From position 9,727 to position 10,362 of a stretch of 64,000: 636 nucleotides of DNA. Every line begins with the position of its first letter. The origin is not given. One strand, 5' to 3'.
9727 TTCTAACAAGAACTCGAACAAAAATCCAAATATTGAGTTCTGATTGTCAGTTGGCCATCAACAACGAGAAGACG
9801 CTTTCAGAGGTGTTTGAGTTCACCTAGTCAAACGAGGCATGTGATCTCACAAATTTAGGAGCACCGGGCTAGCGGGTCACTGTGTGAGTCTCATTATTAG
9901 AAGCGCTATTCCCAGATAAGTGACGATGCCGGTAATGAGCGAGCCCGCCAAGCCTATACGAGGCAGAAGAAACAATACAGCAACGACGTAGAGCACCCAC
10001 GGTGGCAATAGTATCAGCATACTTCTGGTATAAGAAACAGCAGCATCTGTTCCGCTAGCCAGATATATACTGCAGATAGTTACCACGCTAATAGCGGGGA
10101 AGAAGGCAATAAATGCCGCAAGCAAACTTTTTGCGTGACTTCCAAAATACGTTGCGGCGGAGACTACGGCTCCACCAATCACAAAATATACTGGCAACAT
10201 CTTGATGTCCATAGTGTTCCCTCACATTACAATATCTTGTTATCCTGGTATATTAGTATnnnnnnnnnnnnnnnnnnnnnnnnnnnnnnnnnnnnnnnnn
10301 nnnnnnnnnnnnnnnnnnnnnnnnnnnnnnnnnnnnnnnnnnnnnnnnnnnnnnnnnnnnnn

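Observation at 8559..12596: Indirect Cys-tRNA pathway (SepRS + SepCysS) in an operon, alongside canonical CysRS and cysK/cysE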

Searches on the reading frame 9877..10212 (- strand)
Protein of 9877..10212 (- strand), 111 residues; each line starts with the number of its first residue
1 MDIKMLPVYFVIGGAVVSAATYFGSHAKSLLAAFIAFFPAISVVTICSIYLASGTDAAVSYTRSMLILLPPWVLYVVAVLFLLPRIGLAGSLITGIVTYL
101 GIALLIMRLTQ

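Call 4: search_protein_families(library=pfam, proteins=[window:9877-10212:-], max_evalue=0.01)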
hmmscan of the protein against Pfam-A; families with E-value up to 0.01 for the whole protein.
window:9877-10212:- (111 aa): 0 families

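Call 5: search_protein_families(library=ncbifam, proteins=[window:9877-10212:-], max_evalue=0.01)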
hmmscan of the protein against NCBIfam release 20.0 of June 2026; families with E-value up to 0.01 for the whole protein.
window:9877-10212:- (111 aa): 0 families

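Call 29: find_homologous_proteins(query=window:9877-10212:-, max_evalue=0.001)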
Query window:9877-10212:- (111 aa): 278 proteins with E <= 0.001 among 392 candidates; the best 120 are listed.
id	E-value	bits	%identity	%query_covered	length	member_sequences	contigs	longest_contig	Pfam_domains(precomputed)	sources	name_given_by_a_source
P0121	4.1e-52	193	90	99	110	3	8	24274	-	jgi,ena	jgi:hypothetical protein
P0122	3.1e-51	190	88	98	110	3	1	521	-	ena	-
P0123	9.9e-51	189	88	98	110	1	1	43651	-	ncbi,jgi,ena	-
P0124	2.8e-50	187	88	99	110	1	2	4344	-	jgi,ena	-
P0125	3.6e-50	187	85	99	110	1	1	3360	-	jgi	jgi:hypothetical protein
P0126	1.6e-49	185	86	99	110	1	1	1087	-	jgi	jgi:uncharacterized membrane protein (GlpM family)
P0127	5.4e-49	183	85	99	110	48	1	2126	-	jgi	jgi:uncharacterized membrane protein (GlpM family)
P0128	8.1e-49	182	86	99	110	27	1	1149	-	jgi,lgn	jgi:hypothetical protein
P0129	1.1e-48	182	84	99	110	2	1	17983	-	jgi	jgi:uncharacterized membrane protein (GlpM family)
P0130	3.0e-48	181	83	99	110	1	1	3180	-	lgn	-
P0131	4.3e-48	180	83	99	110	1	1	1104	-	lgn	-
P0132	9.5e-48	179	83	98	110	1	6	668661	-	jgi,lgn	jgi:hypothetical protein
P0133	1.5e-47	178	85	99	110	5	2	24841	-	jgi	jgi:hypothetical protein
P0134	2.2e-47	178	85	99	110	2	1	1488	-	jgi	jgi:hypothetical protein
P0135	3.7e-47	177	82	99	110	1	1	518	-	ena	-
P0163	1.4e-42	162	75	98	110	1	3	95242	-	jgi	-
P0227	2.7e-38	149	66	99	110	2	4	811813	-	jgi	jgi:uncharacterized membrane protein (GlpM family)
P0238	4.0e-37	145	65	99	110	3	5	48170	-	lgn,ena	-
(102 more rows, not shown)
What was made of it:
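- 9877..10212 (-): Small 4-TM membrane protein, DUF3147/'GlpM family', inserted between SepRS and SepCysS; not a conserved pathway part. Homologues are named 'GlpM family' or 'DUF3147' by JGI and NCBI (call 29).
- On DUF3147 / GlpM-family small membrane proteins: The family name comes from JGI/NCBI labels on homologues that are 63-90% identical (call 29).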

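Call 33: search_protein_families(library=pfam, proteins=[window:9877-10212:-], max_evalue=1)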
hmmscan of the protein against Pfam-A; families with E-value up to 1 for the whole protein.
window:9877-10212:- (111 aa): 1 family
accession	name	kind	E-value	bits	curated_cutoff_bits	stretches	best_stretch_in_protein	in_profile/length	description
PF11345.13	DUF3147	-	0.029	15.2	23.6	1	9-107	4-106/111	Protein of unknown function (DUF3147)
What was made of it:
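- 9877..10212 (-): Pfam DUF3147 gives a weak full-length match (E=0.029, 15.2 bits, below the cut-off) (call 33).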

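Call 44: find_encoding_contigs(protein=P0132, flank=6000, max_places=4)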
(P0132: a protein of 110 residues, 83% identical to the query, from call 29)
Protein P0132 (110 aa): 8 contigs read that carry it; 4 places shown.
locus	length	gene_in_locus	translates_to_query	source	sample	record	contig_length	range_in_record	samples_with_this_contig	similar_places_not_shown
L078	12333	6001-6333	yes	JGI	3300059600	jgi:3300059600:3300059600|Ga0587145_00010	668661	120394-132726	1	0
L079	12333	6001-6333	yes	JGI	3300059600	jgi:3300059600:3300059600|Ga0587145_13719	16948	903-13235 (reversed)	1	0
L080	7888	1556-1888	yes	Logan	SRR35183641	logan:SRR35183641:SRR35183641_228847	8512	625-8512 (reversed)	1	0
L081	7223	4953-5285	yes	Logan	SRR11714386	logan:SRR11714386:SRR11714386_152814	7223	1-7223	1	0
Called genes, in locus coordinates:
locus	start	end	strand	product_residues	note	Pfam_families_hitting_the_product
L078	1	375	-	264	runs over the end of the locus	PF01791:DeoC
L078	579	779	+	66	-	-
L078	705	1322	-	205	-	PF18967:PycTM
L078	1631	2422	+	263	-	PF04055:Radical_SAM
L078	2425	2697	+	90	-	PF13186:SPASM (weak)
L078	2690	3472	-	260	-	PF23023:Anti-Pycsar_Apyc1 (weak), PF00753:Lactamase_B (weak), PF12706:Lactamase_B_2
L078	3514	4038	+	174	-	PF02464:CinA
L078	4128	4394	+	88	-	PF14242:DUF4342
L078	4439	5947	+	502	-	PF01409:tRNA-synt_2d, PF17759:tRNA_synthFbeta (weak)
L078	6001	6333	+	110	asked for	-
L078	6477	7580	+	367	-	PF00155:Aminotran_1_2, PF05889:SepSecS, PF00266:Aminotran_5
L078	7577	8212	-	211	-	PF00583:Acetyltransf_1, PF13673:Acetyltransf_10, PF13508:Acetyltransf_7, PF08445:FR47 (weak)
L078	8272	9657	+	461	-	PF08245:Mur_ligase_M, PF02875:Mur_ligase_C, PF27239:FOL3_C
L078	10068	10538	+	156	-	PF00156:Pribosyltran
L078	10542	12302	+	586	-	PF01979:Amidohydro_1, PF07969:Amidohydro_3 (faint), PF13382:Adenine_deam_C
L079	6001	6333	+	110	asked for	-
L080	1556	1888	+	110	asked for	-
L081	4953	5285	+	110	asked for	-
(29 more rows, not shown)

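Call 45: find_encoding_contigs(protein=P0227, flank=6000, max_places=4)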
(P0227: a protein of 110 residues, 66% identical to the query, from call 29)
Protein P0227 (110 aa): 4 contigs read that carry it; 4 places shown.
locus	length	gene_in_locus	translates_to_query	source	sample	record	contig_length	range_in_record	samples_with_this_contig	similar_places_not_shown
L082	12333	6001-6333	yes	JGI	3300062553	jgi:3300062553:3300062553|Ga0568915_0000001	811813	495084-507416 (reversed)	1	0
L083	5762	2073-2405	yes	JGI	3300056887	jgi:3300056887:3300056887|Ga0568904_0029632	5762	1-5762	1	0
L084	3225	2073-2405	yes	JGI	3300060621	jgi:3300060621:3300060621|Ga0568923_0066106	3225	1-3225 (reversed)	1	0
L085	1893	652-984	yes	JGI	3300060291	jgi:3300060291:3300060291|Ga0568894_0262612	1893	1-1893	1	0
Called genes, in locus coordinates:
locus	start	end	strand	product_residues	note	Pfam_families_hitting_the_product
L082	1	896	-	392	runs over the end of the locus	PF04055:Radical_SAM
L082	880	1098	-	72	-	-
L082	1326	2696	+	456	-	PF01134:GIDA (faint), PF07992:Pyr_redox_2, PF13434:Lys_Orn_oxgnase (faint), PF13738:Pyr_redox_3, PF00070:Pyr_redox, PF02852:Pyr_redox_dim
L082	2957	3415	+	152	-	PF13291:ACT_4 (faint), PF01842:ACT (weak)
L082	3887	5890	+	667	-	PF00795:CN_hydrolase, PF02540:NAD_synthase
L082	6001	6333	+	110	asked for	-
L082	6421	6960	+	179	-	-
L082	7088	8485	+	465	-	PF00289:Biotin_carb_N, PF02786:CPSase_L_D2, PF07478:Dala_Dala_lig_C, PF02222:ATP-grasp, PF02785:Biotin_carb_C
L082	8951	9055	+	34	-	-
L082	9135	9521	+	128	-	-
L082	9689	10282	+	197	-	PF02545:Maf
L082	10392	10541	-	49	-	-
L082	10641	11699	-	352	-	PF10137:CAP12-PCTIR_TIR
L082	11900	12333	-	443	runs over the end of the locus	PF01266:DAO (weak), PF03486:HI0933_like, PF07992:Pyr_redox_2, PF12831:FAD_oxidored, PF13450:NAD_binding_8 (weak), PF00890:FAD_binding_2 (weak), PF01266:DAO (weak), PF22780:HI0933_like_1st, +3 more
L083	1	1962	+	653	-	?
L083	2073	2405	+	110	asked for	-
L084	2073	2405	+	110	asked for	-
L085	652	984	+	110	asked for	-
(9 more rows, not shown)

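Call 60: find_encoding_contigs(protein=P0163, flank=5000, max_places=2)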
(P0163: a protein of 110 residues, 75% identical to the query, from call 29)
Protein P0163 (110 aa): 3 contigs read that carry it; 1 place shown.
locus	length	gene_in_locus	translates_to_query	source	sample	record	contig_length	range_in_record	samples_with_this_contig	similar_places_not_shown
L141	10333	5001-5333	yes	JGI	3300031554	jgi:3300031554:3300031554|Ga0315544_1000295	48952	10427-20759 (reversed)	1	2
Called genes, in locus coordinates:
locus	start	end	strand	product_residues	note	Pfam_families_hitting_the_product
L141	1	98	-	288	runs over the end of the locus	PF10633:NPCBM_assoc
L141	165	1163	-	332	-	PF01012:ETF, PF00766:ETF_alpha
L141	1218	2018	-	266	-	PF01012:ETF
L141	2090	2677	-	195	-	PF00483:NTP_transferase (weak), PF01128:IspD, PF12804:NTP_transf_3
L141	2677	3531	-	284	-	PF17827:PrmC_N, PF00891:Methyltransf_2 (weak), PF05175:MTS, PF06325:PrmA, PF12847:Methyltransf_18 (weak), PF13649:Methyltransf_25, PF13847:Methyltransf_31, PF08242:Methyltransf_12, +3 more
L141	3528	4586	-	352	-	PF03462:PCRF, PF00472:RF-1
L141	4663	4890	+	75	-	-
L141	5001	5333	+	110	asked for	-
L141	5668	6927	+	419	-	PF13433:Peripla_BP_5 (faint), PF13458:Peripla_BP_6, PF01094:ANF_receptor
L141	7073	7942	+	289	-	PF02653:BPD_transp_2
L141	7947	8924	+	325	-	PF02653:BPD_transp_2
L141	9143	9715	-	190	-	-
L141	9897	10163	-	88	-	PF00037:Fer4 (weak), PF12838:Fer4_7 (faint)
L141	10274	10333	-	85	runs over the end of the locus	-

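Call 61: find_encoding_contigs(protein=P0238, flank=5000, max_places=2)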
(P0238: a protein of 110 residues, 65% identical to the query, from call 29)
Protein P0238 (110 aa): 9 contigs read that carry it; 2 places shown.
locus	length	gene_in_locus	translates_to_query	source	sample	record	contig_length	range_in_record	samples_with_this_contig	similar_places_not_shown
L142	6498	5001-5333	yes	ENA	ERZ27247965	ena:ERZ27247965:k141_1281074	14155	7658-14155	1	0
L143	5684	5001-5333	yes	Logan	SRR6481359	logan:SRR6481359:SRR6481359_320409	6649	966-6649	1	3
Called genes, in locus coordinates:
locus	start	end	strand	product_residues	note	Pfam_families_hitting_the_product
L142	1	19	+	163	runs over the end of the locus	PF04290:DctQ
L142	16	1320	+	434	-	PF06808:DctM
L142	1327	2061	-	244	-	PF13476:AAA_23 (faint), PF20703:nSTAND1 (weak), PF02463:SMC_N, PF09818:ABC_ATPase (faint), PF13555:AAA_29 (faint), PF00005:ABC_tran, PF13304:AAA_21 (weak)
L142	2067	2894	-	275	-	PF00528:BPD_transp_1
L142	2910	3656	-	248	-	PF00497:SBP_bac_3, PF10613:Lig_chan-Glu_bd (faint)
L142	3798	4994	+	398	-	PF12705:PDDEXK_1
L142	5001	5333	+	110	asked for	-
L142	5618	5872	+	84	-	PF13551:HTH_29 (weak), PF12728:HTH_17 (weak), PF13411:MerR_1, PF00376:MerR (faint)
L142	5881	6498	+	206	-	?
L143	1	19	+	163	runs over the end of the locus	PF04290:DctQ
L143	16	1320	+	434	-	PF06808:DctM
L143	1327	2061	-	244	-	PF13476:AAA_23 (faint), PF20703:nSTAND1 (weak), PF02463:SMC_N, PF09818:ABC_ATPase (faint), PF13191:AAA_16 (faint), PF13555:AAA_29 (faint), PF00005:ABC_tran, PF13304:AAA_21 (weak)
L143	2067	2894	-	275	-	PF00528:BPD_transp_1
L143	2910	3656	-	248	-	PF00497:SBP_bac_3, PF10613:Lig_chan-Glu_bd (faint)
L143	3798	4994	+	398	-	PF12705:PDDEXK_1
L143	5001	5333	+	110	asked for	-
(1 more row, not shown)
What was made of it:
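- Tried and rejected: Five look-ups gave four unrelated neighbourhoods, so this is rejected (calls 44, 45, 60, 61).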
